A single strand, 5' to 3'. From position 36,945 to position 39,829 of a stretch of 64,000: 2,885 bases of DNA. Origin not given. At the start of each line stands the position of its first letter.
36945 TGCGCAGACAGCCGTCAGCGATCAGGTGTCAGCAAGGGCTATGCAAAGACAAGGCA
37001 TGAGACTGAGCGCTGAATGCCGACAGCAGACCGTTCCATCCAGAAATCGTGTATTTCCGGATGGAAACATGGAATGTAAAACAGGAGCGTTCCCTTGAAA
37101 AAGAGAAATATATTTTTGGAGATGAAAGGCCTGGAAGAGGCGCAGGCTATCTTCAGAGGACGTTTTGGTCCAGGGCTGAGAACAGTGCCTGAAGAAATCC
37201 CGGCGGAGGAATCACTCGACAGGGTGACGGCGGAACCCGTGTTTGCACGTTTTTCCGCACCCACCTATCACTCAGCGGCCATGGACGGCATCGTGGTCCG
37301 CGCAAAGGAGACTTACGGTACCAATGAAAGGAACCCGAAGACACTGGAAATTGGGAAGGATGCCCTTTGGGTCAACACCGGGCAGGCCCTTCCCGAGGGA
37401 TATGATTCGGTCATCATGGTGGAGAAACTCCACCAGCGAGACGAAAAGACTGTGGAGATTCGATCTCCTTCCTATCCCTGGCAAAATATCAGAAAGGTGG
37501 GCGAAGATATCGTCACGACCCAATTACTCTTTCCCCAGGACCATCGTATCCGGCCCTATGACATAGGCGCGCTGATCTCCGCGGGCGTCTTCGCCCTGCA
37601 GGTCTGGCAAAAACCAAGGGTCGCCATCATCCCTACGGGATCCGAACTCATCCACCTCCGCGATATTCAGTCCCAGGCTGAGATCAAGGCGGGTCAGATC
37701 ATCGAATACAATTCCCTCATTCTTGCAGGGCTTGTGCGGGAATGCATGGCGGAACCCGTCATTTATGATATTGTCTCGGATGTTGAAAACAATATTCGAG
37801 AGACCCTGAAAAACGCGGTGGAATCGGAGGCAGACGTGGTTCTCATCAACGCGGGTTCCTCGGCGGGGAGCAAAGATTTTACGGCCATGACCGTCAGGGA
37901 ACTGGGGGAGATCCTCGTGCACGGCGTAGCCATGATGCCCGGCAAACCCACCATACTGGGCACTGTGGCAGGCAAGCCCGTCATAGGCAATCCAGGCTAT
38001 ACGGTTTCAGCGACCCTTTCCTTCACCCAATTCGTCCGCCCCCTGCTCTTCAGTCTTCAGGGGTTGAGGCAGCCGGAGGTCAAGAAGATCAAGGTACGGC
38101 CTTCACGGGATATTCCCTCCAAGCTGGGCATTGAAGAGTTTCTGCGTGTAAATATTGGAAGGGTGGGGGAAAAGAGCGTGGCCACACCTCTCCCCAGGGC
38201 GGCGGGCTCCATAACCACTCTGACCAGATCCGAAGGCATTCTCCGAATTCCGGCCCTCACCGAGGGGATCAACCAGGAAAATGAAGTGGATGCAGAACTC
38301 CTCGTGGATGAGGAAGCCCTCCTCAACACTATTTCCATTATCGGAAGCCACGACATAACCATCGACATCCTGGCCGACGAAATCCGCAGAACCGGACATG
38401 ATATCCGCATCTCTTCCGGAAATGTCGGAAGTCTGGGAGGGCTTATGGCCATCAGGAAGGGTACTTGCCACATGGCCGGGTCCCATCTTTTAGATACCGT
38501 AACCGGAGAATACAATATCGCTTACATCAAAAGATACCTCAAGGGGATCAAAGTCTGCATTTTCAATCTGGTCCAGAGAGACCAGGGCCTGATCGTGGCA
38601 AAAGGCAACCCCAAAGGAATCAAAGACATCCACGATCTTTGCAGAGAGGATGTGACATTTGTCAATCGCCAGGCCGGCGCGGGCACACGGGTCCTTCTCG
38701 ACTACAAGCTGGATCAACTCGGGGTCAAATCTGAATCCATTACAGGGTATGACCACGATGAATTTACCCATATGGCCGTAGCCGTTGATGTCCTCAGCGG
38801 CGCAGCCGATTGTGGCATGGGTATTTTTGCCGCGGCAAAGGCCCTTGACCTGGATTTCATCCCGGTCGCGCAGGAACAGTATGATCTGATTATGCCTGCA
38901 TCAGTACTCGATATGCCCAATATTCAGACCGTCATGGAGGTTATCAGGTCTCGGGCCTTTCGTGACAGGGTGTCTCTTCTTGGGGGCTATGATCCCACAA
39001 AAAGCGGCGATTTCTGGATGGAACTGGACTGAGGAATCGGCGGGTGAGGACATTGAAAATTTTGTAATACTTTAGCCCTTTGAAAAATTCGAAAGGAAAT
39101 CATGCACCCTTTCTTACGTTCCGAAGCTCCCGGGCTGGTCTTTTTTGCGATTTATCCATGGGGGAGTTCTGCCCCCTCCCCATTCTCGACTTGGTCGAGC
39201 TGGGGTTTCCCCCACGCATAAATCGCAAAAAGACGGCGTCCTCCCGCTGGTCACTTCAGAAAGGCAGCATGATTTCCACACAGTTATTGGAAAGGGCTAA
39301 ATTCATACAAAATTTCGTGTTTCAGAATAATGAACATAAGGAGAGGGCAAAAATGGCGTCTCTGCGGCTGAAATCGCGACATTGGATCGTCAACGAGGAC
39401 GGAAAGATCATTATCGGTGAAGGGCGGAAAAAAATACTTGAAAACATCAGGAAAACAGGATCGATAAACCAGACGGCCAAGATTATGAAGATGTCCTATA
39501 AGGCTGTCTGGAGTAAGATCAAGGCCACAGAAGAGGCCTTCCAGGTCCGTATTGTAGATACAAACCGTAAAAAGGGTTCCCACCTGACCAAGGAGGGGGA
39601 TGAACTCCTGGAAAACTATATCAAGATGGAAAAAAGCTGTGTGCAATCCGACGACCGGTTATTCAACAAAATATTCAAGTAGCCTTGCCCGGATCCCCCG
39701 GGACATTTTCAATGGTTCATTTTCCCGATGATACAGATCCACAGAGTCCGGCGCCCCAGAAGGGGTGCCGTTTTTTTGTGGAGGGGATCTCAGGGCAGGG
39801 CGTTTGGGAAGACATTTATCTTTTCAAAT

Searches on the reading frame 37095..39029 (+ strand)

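Call 42: search_protein_families(library=pfam, proteins=[window:37095-39029:+], max_evalue=0.001)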
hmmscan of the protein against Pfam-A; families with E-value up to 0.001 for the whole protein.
window:37095-39029:+ (645 aa): 5 families
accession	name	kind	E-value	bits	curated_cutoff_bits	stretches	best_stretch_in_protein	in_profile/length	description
PF12727.12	PBP_like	-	9e-75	250.5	27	1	427-618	1-193/193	PBP superfamily domain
PF03453.22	MoeA_N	-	1.5e-35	122.7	30.8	1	13-164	3-160/160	MoeA N-terminal region (domain I and II)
PF00994.29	MoCF_biosynth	-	2.7e-23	82.7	26.6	1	177-318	1-142/144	Probable molybdopterin binding domain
PF03454.20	MoeA_C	-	2.7e-07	31.2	22.1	1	334-403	2-72/72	MoeA C-terminal region (domain IV)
PF12974.12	Phosphonate-bd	-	0.0005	20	27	0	499-576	88-162/242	ABC transporter, phosphonate, periplasmic substrate-binding protein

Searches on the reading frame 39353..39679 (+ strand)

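Call 42: search_protein_families(library=pfam, proteins=[window:39353-39679:+], max_evalue=0.001)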
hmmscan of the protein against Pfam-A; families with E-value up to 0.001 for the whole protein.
window:39353-39679:+ (109 aa): 1 family
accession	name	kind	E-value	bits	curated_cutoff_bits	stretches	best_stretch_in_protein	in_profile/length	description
PF00126.33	HTH_1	-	9.9e-09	35.5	26.6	1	28-82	6-59/60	Bacterial regulatory helix-turn-helix protein, lysR family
